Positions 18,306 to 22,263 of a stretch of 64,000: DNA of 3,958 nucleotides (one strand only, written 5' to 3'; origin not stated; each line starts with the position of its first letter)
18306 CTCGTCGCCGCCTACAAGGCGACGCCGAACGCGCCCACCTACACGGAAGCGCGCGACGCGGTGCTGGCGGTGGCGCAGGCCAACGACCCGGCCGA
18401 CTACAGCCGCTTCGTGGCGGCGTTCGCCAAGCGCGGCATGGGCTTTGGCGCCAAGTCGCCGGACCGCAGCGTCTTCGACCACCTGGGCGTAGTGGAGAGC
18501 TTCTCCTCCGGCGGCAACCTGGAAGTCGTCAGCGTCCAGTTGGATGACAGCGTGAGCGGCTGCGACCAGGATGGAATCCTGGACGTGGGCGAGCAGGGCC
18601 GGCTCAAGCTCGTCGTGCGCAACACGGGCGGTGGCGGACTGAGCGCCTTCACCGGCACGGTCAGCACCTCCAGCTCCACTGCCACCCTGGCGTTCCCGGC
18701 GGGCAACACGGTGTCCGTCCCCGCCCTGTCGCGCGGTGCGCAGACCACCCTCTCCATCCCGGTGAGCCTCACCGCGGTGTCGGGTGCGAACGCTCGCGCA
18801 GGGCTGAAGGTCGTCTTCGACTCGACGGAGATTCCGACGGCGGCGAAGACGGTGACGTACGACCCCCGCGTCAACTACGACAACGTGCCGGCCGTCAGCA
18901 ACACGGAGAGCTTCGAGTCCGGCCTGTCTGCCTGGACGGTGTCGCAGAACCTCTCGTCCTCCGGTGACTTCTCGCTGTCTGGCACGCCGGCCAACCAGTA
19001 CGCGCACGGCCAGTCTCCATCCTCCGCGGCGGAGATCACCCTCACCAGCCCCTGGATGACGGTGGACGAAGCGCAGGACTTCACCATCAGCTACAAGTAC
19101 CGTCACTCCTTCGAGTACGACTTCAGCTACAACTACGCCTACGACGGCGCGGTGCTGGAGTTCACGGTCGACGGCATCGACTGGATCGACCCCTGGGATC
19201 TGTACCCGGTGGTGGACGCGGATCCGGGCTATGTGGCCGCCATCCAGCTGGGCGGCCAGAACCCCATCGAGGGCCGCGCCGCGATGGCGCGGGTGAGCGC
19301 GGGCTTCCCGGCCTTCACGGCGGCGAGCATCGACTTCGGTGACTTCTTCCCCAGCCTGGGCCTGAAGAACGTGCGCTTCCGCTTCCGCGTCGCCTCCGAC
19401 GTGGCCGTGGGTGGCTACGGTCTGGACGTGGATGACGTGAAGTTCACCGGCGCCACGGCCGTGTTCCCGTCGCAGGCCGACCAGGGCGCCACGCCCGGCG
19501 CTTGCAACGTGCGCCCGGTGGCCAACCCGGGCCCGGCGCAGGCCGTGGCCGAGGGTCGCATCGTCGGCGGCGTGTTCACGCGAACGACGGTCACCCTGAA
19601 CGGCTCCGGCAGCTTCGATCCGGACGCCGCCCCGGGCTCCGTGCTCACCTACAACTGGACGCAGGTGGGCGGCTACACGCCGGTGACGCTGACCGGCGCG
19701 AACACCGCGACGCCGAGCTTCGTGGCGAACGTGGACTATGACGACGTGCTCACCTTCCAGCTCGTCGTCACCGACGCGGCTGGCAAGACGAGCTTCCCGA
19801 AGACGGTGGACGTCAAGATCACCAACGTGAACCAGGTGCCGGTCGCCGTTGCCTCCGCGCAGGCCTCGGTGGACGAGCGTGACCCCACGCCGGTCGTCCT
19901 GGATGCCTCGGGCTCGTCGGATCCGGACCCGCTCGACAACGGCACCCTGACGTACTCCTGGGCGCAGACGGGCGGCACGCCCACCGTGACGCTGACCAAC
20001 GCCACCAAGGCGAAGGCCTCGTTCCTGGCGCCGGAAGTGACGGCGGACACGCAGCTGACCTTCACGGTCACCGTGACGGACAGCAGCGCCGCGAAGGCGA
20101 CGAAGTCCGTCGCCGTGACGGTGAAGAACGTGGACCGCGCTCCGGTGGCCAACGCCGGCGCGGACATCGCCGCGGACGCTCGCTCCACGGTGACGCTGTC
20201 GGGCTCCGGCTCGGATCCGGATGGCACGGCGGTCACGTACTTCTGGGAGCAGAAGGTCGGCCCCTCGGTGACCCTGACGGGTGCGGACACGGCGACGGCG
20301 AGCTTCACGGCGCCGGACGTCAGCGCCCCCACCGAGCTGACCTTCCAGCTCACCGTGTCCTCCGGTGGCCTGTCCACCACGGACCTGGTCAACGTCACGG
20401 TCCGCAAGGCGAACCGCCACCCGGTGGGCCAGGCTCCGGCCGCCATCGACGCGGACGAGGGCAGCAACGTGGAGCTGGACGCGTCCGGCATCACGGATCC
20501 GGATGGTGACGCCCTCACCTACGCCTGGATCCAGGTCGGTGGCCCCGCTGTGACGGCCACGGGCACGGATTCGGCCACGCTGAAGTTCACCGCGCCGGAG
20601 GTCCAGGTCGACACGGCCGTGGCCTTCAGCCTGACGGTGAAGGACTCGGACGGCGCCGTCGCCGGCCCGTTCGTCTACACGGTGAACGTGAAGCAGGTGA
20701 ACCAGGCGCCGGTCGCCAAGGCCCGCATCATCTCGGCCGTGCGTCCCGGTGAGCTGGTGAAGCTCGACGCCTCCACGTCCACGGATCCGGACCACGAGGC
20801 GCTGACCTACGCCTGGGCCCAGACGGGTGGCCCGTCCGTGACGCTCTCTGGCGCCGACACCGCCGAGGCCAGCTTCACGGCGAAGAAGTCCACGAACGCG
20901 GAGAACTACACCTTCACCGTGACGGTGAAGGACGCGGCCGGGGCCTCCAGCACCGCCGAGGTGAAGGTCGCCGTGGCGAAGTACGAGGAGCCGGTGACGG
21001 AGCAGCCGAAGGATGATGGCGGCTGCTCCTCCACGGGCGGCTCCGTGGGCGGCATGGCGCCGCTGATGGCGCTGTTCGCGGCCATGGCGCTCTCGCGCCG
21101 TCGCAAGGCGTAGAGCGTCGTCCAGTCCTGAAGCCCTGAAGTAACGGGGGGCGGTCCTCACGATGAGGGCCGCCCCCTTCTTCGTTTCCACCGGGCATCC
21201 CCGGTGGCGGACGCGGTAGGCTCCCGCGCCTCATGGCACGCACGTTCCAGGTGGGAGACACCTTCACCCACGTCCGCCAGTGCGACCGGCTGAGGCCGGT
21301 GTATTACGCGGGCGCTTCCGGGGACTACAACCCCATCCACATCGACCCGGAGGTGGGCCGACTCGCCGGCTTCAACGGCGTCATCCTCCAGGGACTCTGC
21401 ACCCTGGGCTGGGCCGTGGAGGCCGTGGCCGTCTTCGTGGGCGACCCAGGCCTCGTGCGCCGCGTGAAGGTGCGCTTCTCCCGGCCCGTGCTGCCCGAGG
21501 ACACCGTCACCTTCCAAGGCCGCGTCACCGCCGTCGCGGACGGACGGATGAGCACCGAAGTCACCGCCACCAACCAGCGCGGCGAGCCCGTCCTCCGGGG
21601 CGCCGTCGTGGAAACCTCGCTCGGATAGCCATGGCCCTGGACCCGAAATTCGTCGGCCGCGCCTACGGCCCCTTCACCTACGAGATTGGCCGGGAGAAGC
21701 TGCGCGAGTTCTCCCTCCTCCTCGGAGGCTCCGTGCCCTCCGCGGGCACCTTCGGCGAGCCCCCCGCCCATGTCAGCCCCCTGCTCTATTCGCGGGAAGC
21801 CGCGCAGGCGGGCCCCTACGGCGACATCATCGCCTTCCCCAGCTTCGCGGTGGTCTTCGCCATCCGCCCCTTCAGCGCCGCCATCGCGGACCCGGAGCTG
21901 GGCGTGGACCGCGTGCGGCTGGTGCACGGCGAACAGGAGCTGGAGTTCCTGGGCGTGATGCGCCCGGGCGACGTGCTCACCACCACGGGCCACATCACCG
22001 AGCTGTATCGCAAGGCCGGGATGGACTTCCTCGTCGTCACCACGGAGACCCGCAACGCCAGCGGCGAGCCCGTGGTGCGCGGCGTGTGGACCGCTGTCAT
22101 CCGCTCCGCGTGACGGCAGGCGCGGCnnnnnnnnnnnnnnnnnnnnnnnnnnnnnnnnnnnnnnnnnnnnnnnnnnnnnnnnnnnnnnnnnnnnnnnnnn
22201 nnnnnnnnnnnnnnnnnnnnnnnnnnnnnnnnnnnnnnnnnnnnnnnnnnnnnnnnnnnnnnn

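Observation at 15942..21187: Giant MYXO-CTERM-anchored M36 fungalysin-type protease with a PA domain and five PKD-like domains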

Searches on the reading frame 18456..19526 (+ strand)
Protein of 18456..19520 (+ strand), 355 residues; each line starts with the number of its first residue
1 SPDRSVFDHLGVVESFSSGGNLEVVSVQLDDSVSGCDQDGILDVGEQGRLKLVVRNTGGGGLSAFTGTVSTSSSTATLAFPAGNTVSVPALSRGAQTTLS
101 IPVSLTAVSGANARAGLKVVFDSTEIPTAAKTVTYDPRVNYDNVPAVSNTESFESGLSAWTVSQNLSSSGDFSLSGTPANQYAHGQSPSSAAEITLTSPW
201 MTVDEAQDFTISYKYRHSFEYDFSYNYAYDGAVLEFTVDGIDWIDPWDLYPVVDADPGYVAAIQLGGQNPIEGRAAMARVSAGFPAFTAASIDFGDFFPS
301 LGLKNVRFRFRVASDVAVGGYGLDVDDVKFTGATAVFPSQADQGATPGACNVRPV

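Call 34: search_protein_families(library=pfam, proteins=[window:18456-19520:+], max_evalue=10)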
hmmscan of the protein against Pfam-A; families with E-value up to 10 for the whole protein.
window:18456-19520:+ (355 aa): 2 families
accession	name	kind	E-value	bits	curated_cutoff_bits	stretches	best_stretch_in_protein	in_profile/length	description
PF07705.17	CARDB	-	0.00048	20.7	22.7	1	43-123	16-85/101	CARDB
PF09160.16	FimH_man-bind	-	0.025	14.8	25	1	48-112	51-113/145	FimH, mannose binding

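Call 43: predict_structure(alignment_id=A1)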
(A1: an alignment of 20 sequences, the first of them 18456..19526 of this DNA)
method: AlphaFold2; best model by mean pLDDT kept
length: 357 residues; sequences in the alignment: 20
mean_pLDDT: 82.3   pTM: 0.62
mean pLDDT of the five models: 82.3, 79.9, 76.3, 73.5, 69.8
residues with pLDDT >= 90: 143; 70-90: 161; 50-70: 28; < 50: 25
segments of 3 or more residues with pLDDT < 50: 1-17, 352-357
pLDDT, mean of each block of 10 residues (from residue 1): 31 47 81 71 87 85 95 89 95 90 89 84 87 83 74 78 62 81 88 90 89 94 87 93 90 86 90 94 92 92 91 83 94 79 66 43
secondary structure, 60 per line:
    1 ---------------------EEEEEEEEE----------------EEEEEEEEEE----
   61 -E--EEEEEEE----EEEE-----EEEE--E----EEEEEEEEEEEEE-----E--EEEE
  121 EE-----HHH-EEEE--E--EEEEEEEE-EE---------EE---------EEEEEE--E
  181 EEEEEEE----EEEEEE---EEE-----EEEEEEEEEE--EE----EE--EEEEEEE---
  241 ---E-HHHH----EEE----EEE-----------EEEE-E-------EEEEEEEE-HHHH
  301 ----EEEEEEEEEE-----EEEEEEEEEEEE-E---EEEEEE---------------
elements in order: E22-30 E47-56 E65-71 E76-79 E85-88 E96-108 E117-122 E132-135 E141-148 E172-177 E180-187 E192-197 E201-203 E209-218 E231-237 H246-249 E254-256 E261-263 E275-278 E288-295 H297-300 E305-314 E320-331 E337-342

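Call 48: fold_search(model_id=the predicted structure, library=pdb)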
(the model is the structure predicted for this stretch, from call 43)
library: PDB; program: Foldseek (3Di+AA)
matches with E <= 10: 1568; with E <= 0.001: 49
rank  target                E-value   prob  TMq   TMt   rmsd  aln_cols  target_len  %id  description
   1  1wcq_A                5.8e-07  1.00  0.20  0.14  14.0       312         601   11  Mutagenesis of the Nucleophilic Tyrosine in a Bacterial Sialidase to Phenylalanine. (released 2005-10-12)
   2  6bqm                  9.2e-07  1.00  0.25  0.20  15.3       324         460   10  Secreted serine protease VesC from Vibrio cholerae (released 2018-11-28)
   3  8xez_A                1.9e-05  1.00  0.23  0.10  24.6       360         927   10  Cryo-EM structure of integrin ITGAV/ITGB3 complex, conformation 5 (released 2024-12-18)
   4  6h7w_C                2.4e-05  0.82  0.16  0.19  22.1       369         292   10  Model of retromer-Vps5 complex assembled on membrane. (released 2018-09-26)
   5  7usl_A                2.6e-05  1.00  0.25  0.12  23.4       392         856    9  Integrin alphaM/beta2 ectodomain in complex with adenylate cyclase toxin RTX751 and M1F5 Fab (released 2022-08-17)
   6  4nen_A                2.9e-05  0.98  0.21  0.09  22.8       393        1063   13  An internal ligand-bound, metastable state of a leukocyte integrin, aXb2 (released 2014-01-15)
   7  4je0_B                3.6e-05  0.98  0.20  0.22  15.3       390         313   10  Structures of SdrD from Staphylococcus aureus reveal the molecular mechanism of how the cell surface receptors recogni (released 2013-06-19)
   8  4je0_A                6.9e-05  0.98  0.20  0.23  15.5       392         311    9  Structures of SdrD from Staphylococcus aureus reveal the molecular mechanism of how the cell surface receptors recogni (released 2013-06-19)
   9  3au0                  6.9e-05  0.85  0.16  0.17  18.1       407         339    9  Structural and biochemical characterization of ClfB:ligand interactions (released 2011-05-04)
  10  4jdz_B                8.1e-05  0.93  0.20  0.17  19.1       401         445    9  Structures of SdrD from Staphylococcus aureus reveal the molecular mechanism of how the cell surface receptors recogni (released 2013-06-19)
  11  4f20_A                9.9e-05  0.75  0.16  0.17  18.3       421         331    9  Crystal structures reveal the multi-ligand binding mechanism of the Staphylococcus aureus ClfB (released 2012-08-08)
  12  5wta_C                1.0e-04  0.77  0.16  0.18  18.6       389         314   11  Crystal Structure of Staphylococcus aureus SdrE apo form (released 2017-07-19)
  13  4f27_A                1.2e-04  0.87  0.17  0.18  16.0       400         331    8  Crystal structures reveal the multi-ligand binding mechanism of the Staphylococcus aureus ClfB (released 2012-08-08)
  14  1r19_C                1.3e-04  0.97  0.20  0.23  15.3       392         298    9  Crystal Structure Analysis of S.epidermidis adhesin SdrG binding to Fibrinogen (Apo structure) (released 2003-10-28)
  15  1r19_B                1.3e-04  0.91  0.18  0.21  16.9       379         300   10  Crystal Structure Analysis of S.epidermidis adhesin SdrG binding to Fibrinogen (Apo structure) (released 2003-10-28)
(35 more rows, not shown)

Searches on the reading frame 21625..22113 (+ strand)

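Call 69: search_protein_families(library=pfam, proteins=[window:21625-22113:+], max_evalue=0.0001)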
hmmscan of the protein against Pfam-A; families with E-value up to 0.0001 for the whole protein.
window:21625-22113:+ (162 aa): 2 families
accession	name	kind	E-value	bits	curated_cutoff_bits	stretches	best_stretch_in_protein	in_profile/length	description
PF13452.11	FAS1_DH_region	-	2.1e-23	83.3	22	1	9-151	2-130/132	FAS1-like, dehydratase domain region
PF22622.2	MFE-2_hydrat-2_N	-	1.8e-10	41.2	27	1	67-160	31-129/130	MFE-2 hydratase 2 N-terminal domain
